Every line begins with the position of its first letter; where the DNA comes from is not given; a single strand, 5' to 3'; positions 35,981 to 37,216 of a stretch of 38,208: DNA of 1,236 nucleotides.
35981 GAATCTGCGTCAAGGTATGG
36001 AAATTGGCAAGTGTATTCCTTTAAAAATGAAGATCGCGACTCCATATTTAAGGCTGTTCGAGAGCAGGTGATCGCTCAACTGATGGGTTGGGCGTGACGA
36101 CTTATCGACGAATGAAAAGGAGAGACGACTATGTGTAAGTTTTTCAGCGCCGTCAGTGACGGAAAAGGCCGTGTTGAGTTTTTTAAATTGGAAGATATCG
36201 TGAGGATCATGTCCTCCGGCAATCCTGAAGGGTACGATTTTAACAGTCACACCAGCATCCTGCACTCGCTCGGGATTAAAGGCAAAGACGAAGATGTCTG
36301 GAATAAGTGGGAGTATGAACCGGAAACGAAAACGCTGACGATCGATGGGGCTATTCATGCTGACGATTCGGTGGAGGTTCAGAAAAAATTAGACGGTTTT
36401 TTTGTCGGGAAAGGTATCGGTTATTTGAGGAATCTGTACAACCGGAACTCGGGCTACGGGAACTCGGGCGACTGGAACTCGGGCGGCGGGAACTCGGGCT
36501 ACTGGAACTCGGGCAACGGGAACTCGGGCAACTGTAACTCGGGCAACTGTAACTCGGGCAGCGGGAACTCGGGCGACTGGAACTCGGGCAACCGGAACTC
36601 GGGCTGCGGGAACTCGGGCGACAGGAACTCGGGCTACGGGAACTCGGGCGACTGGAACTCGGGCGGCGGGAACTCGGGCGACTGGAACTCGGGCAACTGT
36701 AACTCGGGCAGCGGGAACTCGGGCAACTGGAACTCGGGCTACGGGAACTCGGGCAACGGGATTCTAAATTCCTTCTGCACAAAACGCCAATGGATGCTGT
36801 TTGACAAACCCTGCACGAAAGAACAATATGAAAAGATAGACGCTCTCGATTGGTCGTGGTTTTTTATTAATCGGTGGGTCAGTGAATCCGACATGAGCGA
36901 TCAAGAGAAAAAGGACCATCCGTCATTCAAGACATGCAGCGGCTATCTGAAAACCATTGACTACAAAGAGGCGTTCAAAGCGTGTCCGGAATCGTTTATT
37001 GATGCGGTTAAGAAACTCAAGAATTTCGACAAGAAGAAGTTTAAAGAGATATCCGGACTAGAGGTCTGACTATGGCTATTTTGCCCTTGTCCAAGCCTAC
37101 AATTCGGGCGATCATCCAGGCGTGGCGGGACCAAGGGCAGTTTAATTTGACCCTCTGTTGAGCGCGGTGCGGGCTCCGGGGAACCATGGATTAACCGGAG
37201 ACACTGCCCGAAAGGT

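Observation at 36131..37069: Early protein with 21 consecutive x-x-N-S-G pentapeptides: candidate beta-helical DNA mimic or anti-defence factor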

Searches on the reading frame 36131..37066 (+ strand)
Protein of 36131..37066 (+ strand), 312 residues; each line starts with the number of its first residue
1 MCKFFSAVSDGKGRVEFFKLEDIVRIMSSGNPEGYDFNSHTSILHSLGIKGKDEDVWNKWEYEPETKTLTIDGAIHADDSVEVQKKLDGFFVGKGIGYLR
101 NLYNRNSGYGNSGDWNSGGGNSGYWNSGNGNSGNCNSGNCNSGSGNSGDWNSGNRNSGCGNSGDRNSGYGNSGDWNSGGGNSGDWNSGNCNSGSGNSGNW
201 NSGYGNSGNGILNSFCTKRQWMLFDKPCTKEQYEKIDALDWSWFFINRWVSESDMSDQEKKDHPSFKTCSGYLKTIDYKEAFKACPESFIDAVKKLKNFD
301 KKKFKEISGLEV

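Call 3: search_protein_families(library=pfam, proteins=[window:36131-37066:+], max_evalue=10)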
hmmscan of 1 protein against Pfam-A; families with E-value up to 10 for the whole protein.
window:36131-37066:+ (312 aa): 2 families
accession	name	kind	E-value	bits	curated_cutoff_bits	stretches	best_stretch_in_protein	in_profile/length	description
PF01469.24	Pentapeptide_2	-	4.7e-17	62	26.4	3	136-173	2-39/40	Pentapeptide repeats (8 copies)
PF12179.13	IKKbetaNEMObind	-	0.17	12.2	25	1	229-243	22-36/37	I-kappa-kinase-beta NEMO binding domain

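Call 4: search_protein_families(library=phrogs, proteins=[window:36131-37066:+], max_evalue=1)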
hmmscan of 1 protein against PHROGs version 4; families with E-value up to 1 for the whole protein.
window:36131-37066:+ (312 aa): 1 family
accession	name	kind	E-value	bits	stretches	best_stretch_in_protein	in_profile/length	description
phrog_14105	-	unknown function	2e-37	129.9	2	151-312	114-279/297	-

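Call 7: search_dna_similar(query=window:36131-37066:+, collection=phages, mode=protein, max_rows=40)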
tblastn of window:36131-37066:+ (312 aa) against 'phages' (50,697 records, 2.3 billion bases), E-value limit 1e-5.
No match.

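Call 8: find_homologous_proteins(query=window:36131-37066:+)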
Query window:36131-37066:+ (312 aa): 7174 proteins with E <= 0.001 among 7846 candidates; the best 120 are listed.
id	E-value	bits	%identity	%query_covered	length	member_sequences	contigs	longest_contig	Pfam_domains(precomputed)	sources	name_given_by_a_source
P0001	1.8e-209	713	100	100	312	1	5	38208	PF01469.25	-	-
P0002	3.1e-173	594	80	100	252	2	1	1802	-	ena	-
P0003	5.7e-121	422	65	100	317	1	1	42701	PF01469.25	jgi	jgi:Pentapeptide repeats (8 copies)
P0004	2.1e-110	387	54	100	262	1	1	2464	PF01469.25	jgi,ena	-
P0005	7.3e-110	385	63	100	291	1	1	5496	PF01469.25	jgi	jgi:hypothetical protein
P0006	1.1e-109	385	62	100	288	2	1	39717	PF01469.25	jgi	-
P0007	1.2e-109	385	61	100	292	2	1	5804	PF01469.25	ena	-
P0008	1.6e-107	378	61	100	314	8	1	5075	PF01469.25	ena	-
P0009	2.3e-105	371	61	100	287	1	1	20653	PF01469.25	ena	-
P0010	8.2e-104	366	53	100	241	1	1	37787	-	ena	-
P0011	1.4e-103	365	56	100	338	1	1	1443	PF01469.25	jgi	-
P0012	2.1e-103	364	61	100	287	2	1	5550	PF01469.25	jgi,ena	-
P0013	2.2e-99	351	53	100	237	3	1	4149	-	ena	-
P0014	1.4e-98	348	48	92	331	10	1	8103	PF01469.25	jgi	jgi:hypothetical protein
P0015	5.3e-98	346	59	100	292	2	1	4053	PF01469.25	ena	-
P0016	2.7e-97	344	57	100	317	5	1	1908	PF01469.25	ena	-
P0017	3.9e-97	344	50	100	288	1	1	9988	PF01469.25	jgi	jgi:hypothetical protein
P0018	6.6e-97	343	54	100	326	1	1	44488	PF01469.25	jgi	jgi:hypothetical protein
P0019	4.5e-96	340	58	100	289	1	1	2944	PF01469.25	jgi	jgi:hypothetical protein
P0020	6.3e-96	340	56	100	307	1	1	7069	PF01469.25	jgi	jgi:hypothetical protein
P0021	2.0e-94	335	54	100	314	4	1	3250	PF01469.25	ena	-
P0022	1.1e-93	332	47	100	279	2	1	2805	PF01469.25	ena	-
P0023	1.5e-93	332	47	99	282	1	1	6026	PF01469.25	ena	-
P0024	4.7e-92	327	54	99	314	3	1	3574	PF01469.25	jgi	-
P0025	8.3e-91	323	55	100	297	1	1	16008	PF01469.25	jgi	jgi:hypothetical protein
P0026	1.4e-90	322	41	99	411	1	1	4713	PF01469.25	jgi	-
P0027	2.9e-90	321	53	100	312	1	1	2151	PF01469.25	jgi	-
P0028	6.5e-90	320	54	100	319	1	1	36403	PF01469.25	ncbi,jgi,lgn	-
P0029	9.1e-90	319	49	100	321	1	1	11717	PF01469.25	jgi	-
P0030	9.8e-90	319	49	99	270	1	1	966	PF01469.25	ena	-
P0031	1.4e-89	319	45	100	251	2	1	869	PF01469.25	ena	-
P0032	3.9e-89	317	52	100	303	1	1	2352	PF01469.25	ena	-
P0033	6.6e-89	317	54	100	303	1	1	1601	PF01469.25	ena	-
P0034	1.3e-88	316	47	99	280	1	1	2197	PF01469.25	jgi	-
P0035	8.3e-88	313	51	99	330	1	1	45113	PF01469.25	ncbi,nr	ncbi:MAG: hypothetical protein GY782_08635 [Gammaproteobacteria bacterium]|nr:hypothetical protein [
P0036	1.4e-87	312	44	100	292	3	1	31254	PF01469.25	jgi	-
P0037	4.4e-87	311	46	99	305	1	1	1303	PF01469.25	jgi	jgi:hypothetical protein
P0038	1.4e-86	309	52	100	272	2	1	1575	PF01469.25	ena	-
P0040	2.0e-84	302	46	77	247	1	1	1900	PF01469.25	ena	-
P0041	9.6e-84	300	53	100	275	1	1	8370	PF01469.25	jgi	-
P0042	1.2e-83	299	45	100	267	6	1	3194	PF01469.25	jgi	-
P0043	1.9e-83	299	49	99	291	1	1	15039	PF01469.25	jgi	-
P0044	4.0e-83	298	51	100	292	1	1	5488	PF01469.25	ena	-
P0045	4.4e-83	297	54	99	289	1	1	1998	PF01469.25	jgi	-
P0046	7.8e-83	297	43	100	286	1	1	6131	PF01469.25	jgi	jgi:hypothetical protein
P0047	1.3e-82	296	50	99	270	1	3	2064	PF01469.25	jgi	jgi:hypothetical protein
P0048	1.2e-80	289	52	100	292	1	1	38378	PF01469.25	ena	-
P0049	1.6e-80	289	42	99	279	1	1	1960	PF01469.25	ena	-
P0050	1.6e-80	289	48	99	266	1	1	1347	PF01469.25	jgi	-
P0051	6.4e-80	287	52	100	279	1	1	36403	PF01469.25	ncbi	-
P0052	4.2e-79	284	44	99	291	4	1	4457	PF01469.25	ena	-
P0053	1.4e-78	283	48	100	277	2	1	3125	PF01469.25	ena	-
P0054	2.2e-78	282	47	99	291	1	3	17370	PF01469.25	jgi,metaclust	metaclust:\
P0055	1.4e-77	279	53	100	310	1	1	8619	PF01469.25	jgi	jgi:hypothetical protein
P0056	1.7e-76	276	50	100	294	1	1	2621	PF01469.25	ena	-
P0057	2.4e-76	275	50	100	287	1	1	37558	PF01469.25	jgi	jgi:hypothetical protein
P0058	2.4e-76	275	43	100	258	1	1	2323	PF01469.25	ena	-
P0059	4.4e-76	274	41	100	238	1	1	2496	PF01469.25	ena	-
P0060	4.5e-76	274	46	100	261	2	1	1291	PF01469.25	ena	-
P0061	6.2e-76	274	50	100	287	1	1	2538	PF01469.25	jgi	jgi:hypothetical protein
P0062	8.8e-76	273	44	99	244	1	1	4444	PF01469.25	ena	-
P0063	1.1e-75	273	43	100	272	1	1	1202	PF01469.25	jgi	-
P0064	1.3e-74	270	44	100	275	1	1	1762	PF01469.25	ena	-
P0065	6.5e-74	267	46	99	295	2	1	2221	PF01469.25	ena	-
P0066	4.7e-73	264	50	99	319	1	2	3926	PF01469.25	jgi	jgi:hypothetical protein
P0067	4.9e-73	264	49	100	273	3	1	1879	PF01469.25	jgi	-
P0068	5.4e-73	264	39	100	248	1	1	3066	PF01469.25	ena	-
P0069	8.6e-73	264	43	100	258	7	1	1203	PF01469.25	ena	-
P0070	1.5e-71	260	49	99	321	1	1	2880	PF01469.25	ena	-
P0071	1.7e-71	259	48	67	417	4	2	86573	PF24703.3,PF01469.25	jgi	jgi:hypothetical protein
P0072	3.5e-70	255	50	99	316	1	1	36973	PF01469.25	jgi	jgi:hypothetical protein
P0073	1.2e-69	253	50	99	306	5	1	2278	PF01469.25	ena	-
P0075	3.5e-69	252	39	100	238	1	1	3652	PF01469.25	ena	-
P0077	4.3e-69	251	-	-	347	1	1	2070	PF01469.25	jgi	jgi:hypothetical protein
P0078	6.0e-69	251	48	99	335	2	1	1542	PF01469.25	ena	-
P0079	1.7e-68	249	47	100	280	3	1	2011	PF01469.25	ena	-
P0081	5.7e-68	248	44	99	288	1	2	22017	PF01469.25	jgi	-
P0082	6.6e-68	248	46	99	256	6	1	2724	PF01469.25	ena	-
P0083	1.1e-67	247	43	99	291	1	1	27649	PF01469.25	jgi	jgi:hypothetical protein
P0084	1.3e-67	247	50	100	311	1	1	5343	PF01469.25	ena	-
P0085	1.7e-67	246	47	100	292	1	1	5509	PF01469.25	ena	-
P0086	1.7e-67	246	40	100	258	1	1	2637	PF01469.25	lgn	-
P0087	5.0e-67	245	48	100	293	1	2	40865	PF01469.25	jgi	jgi:hypothetical protein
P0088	2.9e-66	242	43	100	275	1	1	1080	PF01469.25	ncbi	-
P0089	6.7e-66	241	40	84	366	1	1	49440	PF24703.3,PF01469.25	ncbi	-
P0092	1.5e-64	236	40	100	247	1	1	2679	PF01469.25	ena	-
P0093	5.2e-64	235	48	99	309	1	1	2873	PF01469.25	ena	-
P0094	2.5e-63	232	48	68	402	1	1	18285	PF24703.3,PF01469.25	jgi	jgi:hypothetical protein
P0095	3.2e-63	232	43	67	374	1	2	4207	PF24703.3,PF01469.25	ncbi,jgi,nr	ncbi:MAG: PPE family protein [Clostridium lundense]|nr:PPE family protein [Clostridium lundense]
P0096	4.9e-63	231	47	77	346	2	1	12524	PF24703.3,PF01469.25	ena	-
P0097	6.9e-63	231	47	99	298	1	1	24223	PF01469.25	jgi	-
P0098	8.9e-63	231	44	100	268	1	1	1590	PF01469.25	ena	-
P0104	1.8e-60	223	47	68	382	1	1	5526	PF24703.3,PF01469.25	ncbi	-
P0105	2.3e-60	223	38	99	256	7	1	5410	PF01469.25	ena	-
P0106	9.6e-60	221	47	68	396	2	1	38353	PF24703.3,PF01469.25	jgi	jgi:hypothetical protein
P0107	2.2e-59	220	56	75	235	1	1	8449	PF01469.25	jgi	jgi:hypothetical protein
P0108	7.5e-59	218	44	84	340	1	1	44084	PF24703.3,PF01469.25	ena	-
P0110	4.1e-58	215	45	66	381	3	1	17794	PF24703.3,PF01469.25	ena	-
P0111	6.0e-58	215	46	99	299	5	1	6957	PF01469.25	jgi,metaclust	metaclust:\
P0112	1.9e-57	213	47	99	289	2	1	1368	PF01469.25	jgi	jgi:hypothetical protein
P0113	4.6e-57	212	40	100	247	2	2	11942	PF01469.25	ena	-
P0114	1.6e-56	210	43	99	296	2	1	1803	PF01469.25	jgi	jgi:hypothetical protein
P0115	2.2e-56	210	54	66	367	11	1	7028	PF24703.3,PF01469.25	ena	-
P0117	4.1e-56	209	50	67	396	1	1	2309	PF24703.3,PF01469.25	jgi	jgi:hypothetical protein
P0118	6.6e-56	208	53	67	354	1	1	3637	PF24703.3,PF01469.25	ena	-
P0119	2.0e-55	206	45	99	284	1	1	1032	PF01469.25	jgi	jgi:hypothetical protein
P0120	6.4e-55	205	40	99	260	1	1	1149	PF01469.25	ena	-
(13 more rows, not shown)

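Call 9: search_protein_families(library=pfam, proteins=[P0071, P0089], max_evalue=0.01)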
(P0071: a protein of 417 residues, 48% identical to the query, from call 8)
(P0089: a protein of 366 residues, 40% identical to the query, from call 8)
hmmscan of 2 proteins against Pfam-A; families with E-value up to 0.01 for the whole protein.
P0071 (417 aa): 2 families
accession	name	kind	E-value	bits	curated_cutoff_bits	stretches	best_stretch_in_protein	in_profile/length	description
PF01469.24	Pentapeptide_2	-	5.7e-31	106.6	26.4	7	201-238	2-39/40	Pentapeptide repeats (8 copies)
PF24703.2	DUF7666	-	5.7e-26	91.3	27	1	16-107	2-93/95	Domain of unknown function (DUF7666)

P0089 (366 aa): 2 families
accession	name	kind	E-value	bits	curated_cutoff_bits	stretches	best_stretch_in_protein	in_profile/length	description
PF24703.2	DUF7666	-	1.9e-26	92.8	27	1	8-99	2-94/95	Domain of unknown function (DUF7666)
PF01469.24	Pentapeptide_2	-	2.1e-25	88.8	26.4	6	132-169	2-39/40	Pentapeptide repeats (8 copies)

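Call 17: find_encoding_contigs(protein=P0003, flank=6000, max_places=2)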
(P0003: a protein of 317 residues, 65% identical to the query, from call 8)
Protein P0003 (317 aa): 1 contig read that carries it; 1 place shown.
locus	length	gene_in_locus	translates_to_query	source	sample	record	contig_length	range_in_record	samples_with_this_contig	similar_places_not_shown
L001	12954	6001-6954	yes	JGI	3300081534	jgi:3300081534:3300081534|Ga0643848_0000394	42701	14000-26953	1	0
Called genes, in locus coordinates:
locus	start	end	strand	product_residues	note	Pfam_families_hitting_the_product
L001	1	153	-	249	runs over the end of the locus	PF00145:DNA_methylase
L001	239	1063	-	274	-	PF13481:AAA_25 (faint), PF03796:DnaB_C (weak), PF06745:ATPase (weak), PF03796:DnaB_C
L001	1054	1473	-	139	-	-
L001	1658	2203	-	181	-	-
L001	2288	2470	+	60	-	-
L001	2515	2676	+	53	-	-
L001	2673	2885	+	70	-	-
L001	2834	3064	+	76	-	-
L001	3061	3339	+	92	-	-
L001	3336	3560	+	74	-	-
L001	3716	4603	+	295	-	PF13479:AAA_24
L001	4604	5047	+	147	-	-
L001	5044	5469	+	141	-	-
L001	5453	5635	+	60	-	-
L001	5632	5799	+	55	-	-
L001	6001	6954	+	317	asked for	PF01469:Pentapeptide_2 (weak)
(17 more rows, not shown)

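Call 18: find_encoding_contigs(protein=P0071, flank=6000, max_places=2)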
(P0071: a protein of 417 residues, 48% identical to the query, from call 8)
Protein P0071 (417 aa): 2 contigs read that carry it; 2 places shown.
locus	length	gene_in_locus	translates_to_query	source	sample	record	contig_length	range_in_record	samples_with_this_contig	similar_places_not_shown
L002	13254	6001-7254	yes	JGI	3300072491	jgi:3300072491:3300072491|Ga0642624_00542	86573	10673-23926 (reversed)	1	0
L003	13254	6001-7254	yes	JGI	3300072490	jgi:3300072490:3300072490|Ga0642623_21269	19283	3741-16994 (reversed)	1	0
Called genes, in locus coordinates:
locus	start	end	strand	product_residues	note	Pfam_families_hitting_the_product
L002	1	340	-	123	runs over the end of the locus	-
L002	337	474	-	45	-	-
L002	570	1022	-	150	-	-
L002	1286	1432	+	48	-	-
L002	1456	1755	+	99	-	PF13560:HTH_31, PF12844:HTH_19, PF01381:HTH_3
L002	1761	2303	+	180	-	PF16677:GP3_package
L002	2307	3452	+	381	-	PF04466:Terminase_3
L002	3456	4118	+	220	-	PF01541:GIY-YIG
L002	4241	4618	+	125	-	-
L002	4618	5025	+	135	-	-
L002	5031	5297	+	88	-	-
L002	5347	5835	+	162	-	-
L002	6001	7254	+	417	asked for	PF24703:DUF7666, PF01469:Pentapeptide_2 (weak)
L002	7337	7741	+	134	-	PF04447:dATP-dGTP_PPHyd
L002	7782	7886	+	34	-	-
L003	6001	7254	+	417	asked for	PF24703:DUF7666, PF01469:Pentapeptide_2 (weak)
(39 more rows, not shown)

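Call 19: find_encoding_contigs(protein=P0035, flank=6000, max_places=2)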
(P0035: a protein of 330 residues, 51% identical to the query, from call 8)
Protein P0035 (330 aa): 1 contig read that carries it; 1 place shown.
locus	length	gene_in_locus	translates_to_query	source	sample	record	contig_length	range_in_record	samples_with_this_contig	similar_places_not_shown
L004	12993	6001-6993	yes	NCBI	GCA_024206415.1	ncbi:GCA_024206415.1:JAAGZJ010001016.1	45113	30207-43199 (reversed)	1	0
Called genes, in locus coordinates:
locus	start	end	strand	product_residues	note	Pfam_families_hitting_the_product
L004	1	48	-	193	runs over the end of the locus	-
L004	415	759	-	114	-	PF14279:HNH_5 (faint), PF01844:HNH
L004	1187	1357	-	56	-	-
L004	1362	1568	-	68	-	-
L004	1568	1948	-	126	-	PF06356:DUF1064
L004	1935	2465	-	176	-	-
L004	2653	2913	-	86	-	-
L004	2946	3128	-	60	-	-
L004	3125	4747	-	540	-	PF09250:Prim-Pol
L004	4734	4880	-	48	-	-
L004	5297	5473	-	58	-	-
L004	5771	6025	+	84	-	-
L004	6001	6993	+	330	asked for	PF01469:Pentapeptide_2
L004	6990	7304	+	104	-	PF23886:DUF7239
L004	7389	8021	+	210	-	-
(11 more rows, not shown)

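Call 24: search_solved_structures(query=A1, max_evalue=1, show_alignments=2)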
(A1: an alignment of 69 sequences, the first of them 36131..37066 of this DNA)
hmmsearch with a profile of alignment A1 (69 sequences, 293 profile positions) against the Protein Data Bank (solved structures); distinct sequences matched with E-value up to 1: 0.

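Call 25: search_protein_families(library=padloc, proteins=[window:36131-37066:+, P0071], max_evalue=1)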
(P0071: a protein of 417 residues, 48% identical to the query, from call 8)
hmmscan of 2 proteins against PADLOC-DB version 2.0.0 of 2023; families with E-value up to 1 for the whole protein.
window:36131-37066:+ (312 aa): 0 families

P0071 (417 aa): 0 families

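Call 28: find_encoding_contigs(protein=P0089, flank=6000, max_places=2)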
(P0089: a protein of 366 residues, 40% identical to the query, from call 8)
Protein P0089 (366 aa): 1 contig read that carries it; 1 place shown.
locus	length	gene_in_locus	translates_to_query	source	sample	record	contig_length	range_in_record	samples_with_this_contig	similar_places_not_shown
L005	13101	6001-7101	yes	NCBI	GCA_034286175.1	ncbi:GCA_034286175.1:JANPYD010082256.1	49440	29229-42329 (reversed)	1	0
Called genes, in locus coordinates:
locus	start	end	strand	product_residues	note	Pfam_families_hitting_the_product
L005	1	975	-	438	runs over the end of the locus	-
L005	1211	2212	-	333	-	PF00589:Phage_integrase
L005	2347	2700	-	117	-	PF27000:PH_gly_zipper (weak)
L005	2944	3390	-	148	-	PF12844:HTH_19, PF13560:HTH_31, PF01381:HTH_3, PF13443:HTH_26 (weak)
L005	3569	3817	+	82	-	-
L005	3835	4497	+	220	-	PF10263:SprT-like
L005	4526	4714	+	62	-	-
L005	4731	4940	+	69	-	PF18789:DarA_C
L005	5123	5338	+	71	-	-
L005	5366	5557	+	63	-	-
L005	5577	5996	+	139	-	PF04814:HNF-1_N (faint), PF12844:HTH_19, PF13560:HTH_31 (weak), PF01381:HTH_3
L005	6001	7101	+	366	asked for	PF24703:DUF7666, PF01469:Pentapeptide_2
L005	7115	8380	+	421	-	PF00176:SNF2-rel_dom, PF00271:Helicase_C (weak)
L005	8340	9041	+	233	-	PF01464:SLT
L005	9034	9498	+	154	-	PF05565:Sipho_Gp157 (weak)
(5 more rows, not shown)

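Call 31: predict_structure(alignment_id=A1)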
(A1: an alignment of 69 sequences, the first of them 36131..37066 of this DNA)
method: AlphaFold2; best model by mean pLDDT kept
length: 312 residues; sequences in the alignment: 69
mean_pLDDT: 68.9   pTM: 0.40
mean pLDDT of the five models: 68.9, 68.9, 68.5, 67.4, 66.7
residues with pLDDT >= 90: 146; 70-90: 48; 50-70: 8; < 50: 110
segments of 3 or more residues with pLDDT < 50: 106-210, 212-215
pLDDT, mean of each block of 10 residues (from residue 1): 79 94 87 89 93 91 92 90 96 86 53 30 29 27 25 23 24 25 26 27 34 57 90 93 95 97 94 94 97 98 95 93
secondary structure, 60 per line:
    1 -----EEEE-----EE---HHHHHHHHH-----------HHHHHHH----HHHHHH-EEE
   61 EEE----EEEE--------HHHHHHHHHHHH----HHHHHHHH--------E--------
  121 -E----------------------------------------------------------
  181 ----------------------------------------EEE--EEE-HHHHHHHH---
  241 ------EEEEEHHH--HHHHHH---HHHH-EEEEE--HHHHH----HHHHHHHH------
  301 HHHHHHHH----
elements in order: E6-9 H20-28 H40-46 H51-56 E58-63 E68-71 H80-91 H96-103 E221-223 E226-228 H230-237 E247-251 H257-262 H266-269 E271-275 H278-282 H287-294 H301-308

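Call 33: fold_search(model_id=the predicted structure, library=pdb)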
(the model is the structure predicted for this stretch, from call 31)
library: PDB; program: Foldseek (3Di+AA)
matches with E <= 10: 55; with E <= 0.001: 0
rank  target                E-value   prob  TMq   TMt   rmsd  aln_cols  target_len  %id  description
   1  5u5i_B                1.5e+00  0.04  0.09  0.09  18.8       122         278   11  The dimeric crystal structure of the selenomethionine derivative of HTPA Reductase from Sellaginella moellendorffii (released 2017-12-06)
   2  3lxq_A                2.2e+00  0.06  0.06  0.05  11.0        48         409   25  The Crystal Structure of a Protein in the Alkaline Phosphatase Superfamily from Vibrio parahaemolyticus to 1.95A (released 2010-03-09)
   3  7oks_B                2.5e+00  0.07  0.14  0.22  11.5       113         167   10  X-ray structure of soluble EPCR in P212121 space group (released 2022-04-27)
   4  5wu5_B                2.5e+00  0.03  0.13  0.10   7.9        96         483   11  Crystal structure of apo human Tut1, form III (released 2017-05-31)
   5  3aps_A                2.7e+00  0.03  0.06  0.13   9.2        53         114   17  Crystal structure of Trx4 domain of ERdj5 (released 2011-04-20)
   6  9tjx_A                3.2e+00  0.05  0.13  0.20   9.8       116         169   10  Structure of factor VII Gla domain bound to EPCR (released 2026-03-25)
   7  5wu3_B                3.6e+00  0.02  0.11  0.08   8.3        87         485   11  Crystal structure of human Tut1 bound with MgUTP, form II (released 2017-05-31)
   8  8c44_C                3.9e+00  0.04  0.13  0.21   9.5       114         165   10  HB3VAR03 apo headstructure (PfEMP1 A) complexed with EPCR (released 2023-08-16)
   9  9tjx_D                3.9e+00  0.04  0.13  0.20   9.3       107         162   10  Structure of factor VII Gla domain bound to EPCR (released 2026-03-25)
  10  1b0r_A                4.1e+00  0.03  0.14  0.15  10.5       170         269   13  CRYSTAL STRUCTURE OF HLA-A*0201 COMPLEXED WITH A PEPTIDE WITH THE CARBOXYL-TERMINAL GROUP SUBSTITUTED BY A METHYL GROU (released 1999-11-25)
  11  2nml                  4.1e+00  0.02  0.09  0.21  10.6       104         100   10  Crystal structure of HEF2/ERH at 1.55 A resolution (released 2006-10-31)
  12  4mlv                  4.4e+00  0.03  0.07  0.08   9.7        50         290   12  Crystal Structure of Bacillus megaterium porphobilinogen deaminase (released 2014-04-02)
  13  2wnr_B                4.4e+00  0.02  0.10  0.13  11.8       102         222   15  The structure of Methanothermobacter thermautotrophicus exosome core assembly (released 2010-04-28)
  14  2wnr_F                4.4e+00  0.01  0.11  0.13  10.8       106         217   17  The structure of Methanothermobacter thermautotrophicus exosome core assembly (released 2010-04-28)
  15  5wu5_C                4.7e+00  0.02  0.13  0.09   7.9        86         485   13  Crystal structure of apo human Tut1, form III (released 2017-05-31)
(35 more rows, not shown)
